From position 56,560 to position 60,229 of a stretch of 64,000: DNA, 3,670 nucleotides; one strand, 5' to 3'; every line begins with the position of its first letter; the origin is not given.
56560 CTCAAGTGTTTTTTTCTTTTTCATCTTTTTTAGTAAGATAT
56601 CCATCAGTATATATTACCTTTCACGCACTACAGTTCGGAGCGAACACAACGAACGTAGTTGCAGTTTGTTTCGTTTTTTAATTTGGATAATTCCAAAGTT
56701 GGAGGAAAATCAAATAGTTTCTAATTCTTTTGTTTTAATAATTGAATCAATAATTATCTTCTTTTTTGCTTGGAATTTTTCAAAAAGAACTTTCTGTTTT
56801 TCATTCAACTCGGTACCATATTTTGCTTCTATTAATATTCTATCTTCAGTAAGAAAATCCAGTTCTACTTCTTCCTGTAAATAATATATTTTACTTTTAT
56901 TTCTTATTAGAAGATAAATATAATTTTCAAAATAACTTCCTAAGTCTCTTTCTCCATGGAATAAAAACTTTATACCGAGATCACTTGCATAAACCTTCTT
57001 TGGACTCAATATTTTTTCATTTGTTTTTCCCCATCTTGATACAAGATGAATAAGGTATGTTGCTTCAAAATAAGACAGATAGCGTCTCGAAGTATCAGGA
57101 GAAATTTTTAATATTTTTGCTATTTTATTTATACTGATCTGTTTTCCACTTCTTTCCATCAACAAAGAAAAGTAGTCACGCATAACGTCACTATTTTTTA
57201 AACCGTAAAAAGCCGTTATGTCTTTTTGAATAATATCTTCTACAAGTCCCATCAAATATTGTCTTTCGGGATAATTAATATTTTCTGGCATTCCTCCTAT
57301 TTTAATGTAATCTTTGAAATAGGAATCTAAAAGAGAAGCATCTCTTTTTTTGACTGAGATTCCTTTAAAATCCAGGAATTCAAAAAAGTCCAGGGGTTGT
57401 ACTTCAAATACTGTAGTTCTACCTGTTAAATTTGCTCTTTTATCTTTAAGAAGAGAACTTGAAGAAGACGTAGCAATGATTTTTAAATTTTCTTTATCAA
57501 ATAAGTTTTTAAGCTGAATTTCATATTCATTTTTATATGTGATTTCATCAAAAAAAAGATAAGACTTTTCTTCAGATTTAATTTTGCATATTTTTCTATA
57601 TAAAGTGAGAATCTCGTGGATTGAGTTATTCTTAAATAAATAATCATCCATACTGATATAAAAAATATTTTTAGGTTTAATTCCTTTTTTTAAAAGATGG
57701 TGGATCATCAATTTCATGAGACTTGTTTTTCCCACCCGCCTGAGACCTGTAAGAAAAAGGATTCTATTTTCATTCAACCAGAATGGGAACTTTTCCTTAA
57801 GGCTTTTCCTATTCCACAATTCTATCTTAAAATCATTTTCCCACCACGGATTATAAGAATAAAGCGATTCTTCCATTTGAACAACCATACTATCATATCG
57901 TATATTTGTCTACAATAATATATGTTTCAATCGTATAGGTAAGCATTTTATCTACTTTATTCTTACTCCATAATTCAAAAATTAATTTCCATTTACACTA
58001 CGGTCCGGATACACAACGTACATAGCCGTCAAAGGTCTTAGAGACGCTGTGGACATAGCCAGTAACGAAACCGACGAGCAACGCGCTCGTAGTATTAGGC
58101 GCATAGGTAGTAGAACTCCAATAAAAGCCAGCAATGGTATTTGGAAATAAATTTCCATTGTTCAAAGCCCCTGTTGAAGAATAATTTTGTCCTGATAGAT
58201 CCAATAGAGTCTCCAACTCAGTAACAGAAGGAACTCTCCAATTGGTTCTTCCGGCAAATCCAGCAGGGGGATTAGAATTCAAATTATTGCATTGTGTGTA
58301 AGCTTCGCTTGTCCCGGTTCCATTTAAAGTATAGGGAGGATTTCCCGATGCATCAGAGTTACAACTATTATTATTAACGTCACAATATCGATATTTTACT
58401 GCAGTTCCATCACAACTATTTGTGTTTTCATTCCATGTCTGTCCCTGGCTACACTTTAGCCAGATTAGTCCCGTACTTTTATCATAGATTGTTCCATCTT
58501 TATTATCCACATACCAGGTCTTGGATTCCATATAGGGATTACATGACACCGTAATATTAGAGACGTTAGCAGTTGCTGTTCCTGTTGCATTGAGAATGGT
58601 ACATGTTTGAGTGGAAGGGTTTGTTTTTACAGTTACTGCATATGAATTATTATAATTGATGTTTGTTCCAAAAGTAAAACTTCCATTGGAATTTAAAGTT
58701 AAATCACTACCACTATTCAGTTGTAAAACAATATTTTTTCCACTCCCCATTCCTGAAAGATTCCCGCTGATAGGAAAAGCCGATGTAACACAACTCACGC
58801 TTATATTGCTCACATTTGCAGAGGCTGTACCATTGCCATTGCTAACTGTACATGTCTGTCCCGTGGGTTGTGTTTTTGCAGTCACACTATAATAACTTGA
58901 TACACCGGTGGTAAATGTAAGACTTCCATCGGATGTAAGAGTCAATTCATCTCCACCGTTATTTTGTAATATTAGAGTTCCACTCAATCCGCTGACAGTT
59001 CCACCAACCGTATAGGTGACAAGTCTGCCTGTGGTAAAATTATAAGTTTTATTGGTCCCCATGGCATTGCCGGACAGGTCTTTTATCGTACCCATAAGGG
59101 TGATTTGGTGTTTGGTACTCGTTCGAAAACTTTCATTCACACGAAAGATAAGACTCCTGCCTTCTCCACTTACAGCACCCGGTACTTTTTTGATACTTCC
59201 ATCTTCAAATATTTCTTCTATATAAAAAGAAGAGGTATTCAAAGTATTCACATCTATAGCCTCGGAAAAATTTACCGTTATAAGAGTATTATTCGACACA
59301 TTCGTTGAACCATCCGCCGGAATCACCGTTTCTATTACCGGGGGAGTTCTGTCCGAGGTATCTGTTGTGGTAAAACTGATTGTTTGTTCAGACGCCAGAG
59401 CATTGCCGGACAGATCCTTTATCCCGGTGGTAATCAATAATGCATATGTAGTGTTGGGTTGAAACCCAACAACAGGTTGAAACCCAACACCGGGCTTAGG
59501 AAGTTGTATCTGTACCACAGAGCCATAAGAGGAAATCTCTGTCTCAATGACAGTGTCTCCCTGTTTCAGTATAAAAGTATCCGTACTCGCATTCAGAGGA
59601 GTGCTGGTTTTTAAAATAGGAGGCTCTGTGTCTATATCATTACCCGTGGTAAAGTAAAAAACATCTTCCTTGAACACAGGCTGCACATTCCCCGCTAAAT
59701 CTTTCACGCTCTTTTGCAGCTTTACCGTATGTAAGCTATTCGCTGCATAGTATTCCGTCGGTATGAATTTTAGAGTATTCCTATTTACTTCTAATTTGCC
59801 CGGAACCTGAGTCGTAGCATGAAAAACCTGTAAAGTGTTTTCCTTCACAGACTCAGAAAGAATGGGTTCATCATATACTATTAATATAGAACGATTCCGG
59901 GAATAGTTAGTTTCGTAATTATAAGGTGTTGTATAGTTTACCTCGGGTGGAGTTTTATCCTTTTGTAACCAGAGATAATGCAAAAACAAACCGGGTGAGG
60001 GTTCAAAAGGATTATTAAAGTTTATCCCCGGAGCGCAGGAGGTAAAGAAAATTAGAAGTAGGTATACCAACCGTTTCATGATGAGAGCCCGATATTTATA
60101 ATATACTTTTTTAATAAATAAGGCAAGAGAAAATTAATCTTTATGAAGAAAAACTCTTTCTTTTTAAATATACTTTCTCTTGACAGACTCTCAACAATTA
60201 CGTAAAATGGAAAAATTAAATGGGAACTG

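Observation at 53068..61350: Three repeats of a divergent two-gene module: Ig-like/DUF1566 lipoprotein (minus) facing a membrane Uma2-like protein (plus), with two of three lipoprotein genes destroyed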

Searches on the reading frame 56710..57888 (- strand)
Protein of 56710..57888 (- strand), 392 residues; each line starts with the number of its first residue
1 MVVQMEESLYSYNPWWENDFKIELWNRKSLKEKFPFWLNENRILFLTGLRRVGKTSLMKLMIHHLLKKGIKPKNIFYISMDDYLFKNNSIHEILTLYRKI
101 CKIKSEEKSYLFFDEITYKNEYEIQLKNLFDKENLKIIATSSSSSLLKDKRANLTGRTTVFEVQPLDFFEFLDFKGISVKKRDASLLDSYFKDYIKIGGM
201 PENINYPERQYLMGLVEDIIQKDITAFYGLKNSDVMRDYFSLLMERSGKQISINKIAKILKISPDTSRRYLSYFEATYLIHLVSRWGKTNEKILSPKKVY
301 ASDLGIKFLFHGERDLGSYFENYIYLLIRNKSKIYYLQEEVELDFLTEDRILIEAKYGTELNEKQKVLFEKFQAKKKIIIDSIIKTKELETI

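Call 3: search_protein_families(library=pfam, proteins=[window:56710-57888:-], max_evalue=0.01)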
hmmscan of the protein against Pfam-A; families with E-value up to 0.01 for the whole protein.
window:56710-57888:- (392 aa): 9 families
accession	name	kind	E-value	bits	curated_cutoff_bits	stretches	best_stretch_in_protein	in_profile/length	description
PF13173.12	AAA_14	-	1e-29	103.6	27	1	41-172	2-129/129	AAA domain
PF13635.12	DUF4143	-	2.6e-17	63.4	28.1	1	221-358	1-160/160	Domain of unknown function (DUF4143)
PF01637.24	ATPase_2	-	1.2e-07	32.2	33.2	1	39-83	18-60/225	ATPase domain predominantly from Archaea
PF20720.3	nSTAND3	-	5.7e-05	23.3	27.2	1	38-162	14-116/155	Novel STAND NTPase 3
PF24883.2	NPHP3_N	-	6.4e-05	23.6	24.8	1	32-129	10-112/164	Nephrocystin 3, N-terminal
PF00910.28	RNA_helicase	-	0.00013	22.9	21.5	1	45-134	2-95/105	RNA helicase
PF02796.21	HTH_7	-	0.0016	18.9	23.8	0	249-271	21-42/45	Helix-turn-helix domain of resolvase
PF13551.12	HTH_29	-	0.0054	17.2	28.1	0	244-296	7-60/64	Winged helix-turn helix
PF20714.3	HTH_64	-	0.0067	17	27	0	244-287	10-53/65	DpiA-like helix-turn-helix domain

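Call 55: search_protein_families(library=padloc, proteins=[window:56710-57888:-], max_evalue=0.001)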
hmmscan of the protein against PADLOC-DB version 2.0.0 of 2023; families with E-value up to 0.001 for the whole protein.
window:56710-57888:- (392 aa): 8 families
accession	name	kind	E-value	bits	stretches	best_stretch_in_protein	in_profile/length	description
PDLC04787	PDC-S01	-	3.8e-71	238.1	1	23-364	9-364/412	-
PDLC04789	PDC-S01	-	1.6e-33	114.3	1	28-366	4-345/375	-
PDLC04790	PDC-S01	-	8e-24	82.1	1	31-326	17-323/422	-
PDLC04786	PDC-S01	-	6.5e-17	59.4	1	40-228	17-223/439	-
PDLC04791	PDC-S01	-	6.3e-16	56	1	41-380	19-375/395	-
PDLC04792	PDC-S01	-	1.4e-14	51.6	1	28-228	4-223/452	-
PDLC04788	PDC-S01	-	3.5e-14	50.6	1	42-288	20-284/448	-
PDLC04140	mad8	-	9e-05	20.1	1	34-150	18-139/314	mads_8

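Call 56: search_protein_families(library=ncbifam, proteins=[window:56710-57888:-], max_evalue=0.001)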
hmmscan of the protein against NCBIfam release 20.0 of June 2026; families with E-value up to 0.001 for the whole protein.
window:56710-57888:- (392 aa): 0 families

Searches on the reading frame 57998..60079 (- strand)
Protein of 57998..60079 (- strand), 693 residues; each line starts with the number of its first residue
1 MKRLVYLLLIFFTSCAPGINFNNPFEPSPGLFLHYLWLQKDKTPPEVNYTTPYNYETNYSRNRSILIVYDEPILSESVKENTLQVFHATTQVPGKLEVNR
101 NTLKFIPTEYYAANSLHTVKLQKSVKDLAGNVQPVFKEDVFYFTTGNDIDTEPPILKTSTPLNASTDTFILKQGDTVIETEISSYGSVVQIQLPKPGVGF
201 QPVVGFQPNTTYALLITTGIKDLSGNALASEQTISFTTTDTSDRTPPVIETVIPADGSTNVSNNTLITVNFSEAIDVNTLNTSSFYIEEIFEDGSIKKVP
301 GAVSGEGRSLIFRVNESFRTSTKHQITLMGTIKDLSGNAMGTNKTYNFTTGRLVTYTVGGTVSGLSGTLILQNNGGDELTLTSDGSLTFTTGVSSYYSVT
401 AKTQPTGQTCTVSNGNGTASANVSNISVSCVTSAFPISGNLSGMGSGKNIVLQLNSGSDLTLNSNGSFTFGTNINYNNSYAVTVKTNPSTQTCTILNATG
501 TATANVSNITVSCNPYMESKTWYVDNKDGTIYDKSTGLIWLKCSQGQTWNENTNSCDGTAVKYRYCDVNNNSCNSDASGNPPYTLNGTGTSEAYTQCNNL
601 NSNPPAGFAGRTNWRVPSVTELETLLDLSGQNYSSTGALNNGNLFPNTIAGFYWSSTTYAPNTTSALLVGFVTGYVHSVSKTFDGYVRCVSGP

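Call 3: search_protein_families(library=pfam, proteins=[window:57998-60079:-], max_evalue=0.01)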
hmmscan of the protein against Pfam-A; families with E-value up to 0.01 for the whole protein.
window:57998-60079:- (693 aa): 2 families
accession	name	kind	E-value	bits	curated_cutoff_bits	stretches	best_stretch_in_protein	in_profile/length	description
PF13205.12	Big_5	-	7.2e-43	146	23.6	3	243-350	1-105/105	Bacterial Ig-like domain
PF07603.17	Lcl_C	-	3.1e-25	89.2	34.9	1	529-690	1-116/117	Lcl C-terminal domain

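Call 43: find_homologous_proteins(query=window:57998-60079:-, max_evalue=1e-10)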
Query window:57998-60079:- (693 aa): 2880 proteins with E <= 1e-10 among 8000 candidates; the best 120 are listed.
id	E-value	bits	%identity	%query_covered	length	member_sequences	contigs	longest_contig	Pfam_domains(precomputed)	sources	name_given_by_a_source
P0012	0.0e+0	1544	100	100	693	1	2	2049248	PF13205.13,PF07603.18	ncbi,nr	ncbi:MAG: Ig-like domain-containing protein [Leptospiraceae bacterium]|nr:Ig-like domain-containing 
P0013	3.5e-231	787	39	30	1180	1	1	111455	PF02140.24,PF14289.12,PF02974.20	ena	-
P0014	5.4e-231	787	45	26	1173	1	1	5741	PF02140.24,PF14289.12,PF02974.20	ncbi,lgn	-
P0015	1.3e-230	785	42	29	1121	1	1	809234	PF07212.18,PF14289.12,PF01052.26,PF27289.1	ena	-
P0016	9.4e-230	783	50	82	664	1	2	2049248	PF13205.13,PF07603.18,PF14289.12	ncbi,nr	ncbi:MAG: Ig-like domain-containing protein [Leptospiraceae bacterium]|nr:Ig-like domain-containing 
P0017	1.3e-220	752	52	98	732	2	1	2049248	PF13205.13,PF07603.18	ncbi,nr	ncbi:MAG: Ig-like domain-containing protein [Leptospiraceae bacterium]|nr:Ig-like domain-containing 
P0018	9.5e-205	700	54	23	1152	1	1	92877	PF15043.12,PF18559.8,PF14289.12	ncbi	-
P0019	1.6e-202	693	49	23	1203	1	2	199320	PF14289.12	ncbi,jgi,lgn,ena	jgi:hypothetical protein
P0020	4.8e-199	681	44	26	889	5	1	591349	PF25692.2,PF13895.13,PF14289.12,PF25850.1,PF12158.15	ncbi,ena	-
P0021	1.2e-189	650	45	29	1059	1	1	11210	PF15043.12,PF00932.26,PF14289.12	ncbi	ncbi:MAG: beta strand repeat-containing protein [Myxococcaceae bacterium]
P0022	2.5e-186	639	44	30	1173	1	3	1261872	PF14289.12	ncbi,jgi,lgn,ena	jgi:hypothetical protein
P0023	1.6e-184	633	47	23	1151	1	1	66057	PF14289.12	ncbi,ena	-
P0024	7.3e-182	624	47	26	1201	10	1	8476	PF14289.12,PF16110.11,PF02974.20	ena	-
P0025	4.5e-181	622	46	25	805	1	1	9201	PF14289.12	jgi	jgi:large repetitive protein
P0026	9.6e-181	621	42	27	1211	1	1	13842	PF14289.12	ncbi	-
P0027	4.5e-180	618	48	98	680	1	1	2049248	PF13205.13,PF07603.18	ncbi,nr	ncbi:MAG: Ig-like domain-containing protein [Leptospiraceae bacterium]|nr:Ig-like domain-containing 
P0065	4.2e-149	516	41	100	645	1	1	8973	PF13205.13,PF07603.18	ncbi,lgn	ncbi:MAG: Ig-like domain-containing protein [Spirochaetota bacterium]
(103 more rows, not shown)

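Call 44: find_encoding_contigs(protein=P0017, flank=8000, max_places=3)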
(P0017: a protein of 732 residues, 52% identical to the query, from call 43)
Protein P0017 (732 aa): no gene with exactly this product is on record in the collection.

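Call 45: find_encoding_contigs(protein=P0027, flank=8000, max_places=3)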
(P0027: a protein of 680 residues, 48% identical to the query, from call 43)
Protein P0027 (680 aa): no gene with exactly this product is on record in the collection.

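Call 46: find_encoding_contigs(protein=P0065, flank=8000, max_places=3)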
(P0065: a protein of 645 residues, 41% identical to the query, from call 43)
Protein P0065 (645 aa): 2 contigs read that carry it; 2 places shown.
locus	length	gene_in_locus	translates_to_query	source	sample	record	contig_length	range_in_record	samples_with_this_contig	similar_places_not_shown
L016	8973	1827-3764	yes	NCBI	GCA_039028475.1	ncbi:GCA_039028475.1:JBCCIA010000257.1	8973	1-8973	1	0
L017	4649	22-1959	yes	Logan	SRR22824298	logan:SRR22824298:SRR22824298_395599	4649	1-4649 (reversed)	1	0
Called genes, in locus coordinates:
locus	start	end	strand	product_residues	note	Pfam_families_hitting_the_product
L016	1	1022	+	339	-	?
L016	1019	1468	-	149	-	PF10675:DUF2489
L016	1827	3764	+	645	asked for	PF13205:Big_5, PF07603:Lcl_C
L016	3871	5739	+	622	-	PF13205:Big_5, PF07603:Lcl_C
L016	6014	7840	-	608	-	PF25275:Golvesin_C (faint), PF25300:Fn3_Dep-1_3rd (faint)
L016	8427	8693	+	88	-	PF07603:Lcl_C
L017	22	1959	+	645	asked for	PF13205:Big_5, PF07603:Lcl_C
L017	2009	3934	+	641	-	PF13205:Big_5, PF07603:Lcl_C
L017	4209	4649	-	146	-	?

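Call 47: find_encoding_contigs(protein=P0016, flank=10000, max_places=4)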
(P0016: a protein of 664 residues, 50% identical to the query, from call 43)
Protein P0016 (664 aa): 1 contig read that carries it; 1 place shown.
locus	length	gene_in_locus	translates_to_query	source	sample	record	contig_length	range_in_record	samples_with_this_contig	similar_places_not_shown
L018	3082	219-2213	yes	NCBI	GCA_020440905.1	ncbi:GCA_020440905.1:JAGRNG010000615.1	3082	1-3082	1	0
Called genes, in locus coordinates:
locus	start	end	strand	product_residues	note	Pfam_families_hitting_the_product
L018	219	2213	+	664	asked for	PF13205:Big_5, PF14289:DUF4369 (faint), PF07603:Lcl_C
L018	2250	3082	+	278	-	?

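Call 56: search_protein_families(library=ncbifam, proteins=[window:57998-60079:-], max_evalue=0.001)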
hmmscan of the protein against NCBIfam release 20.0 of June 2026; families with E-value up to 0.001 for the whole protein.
window:57998-60079:- (693 aa): 1 family
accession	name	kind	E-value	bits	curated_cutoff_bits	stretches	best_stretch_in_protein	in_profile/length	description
NF047850.1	Lsa25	exception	1.9e-24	86.7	260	1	522-690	30-206/207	surface adhesin Lsa25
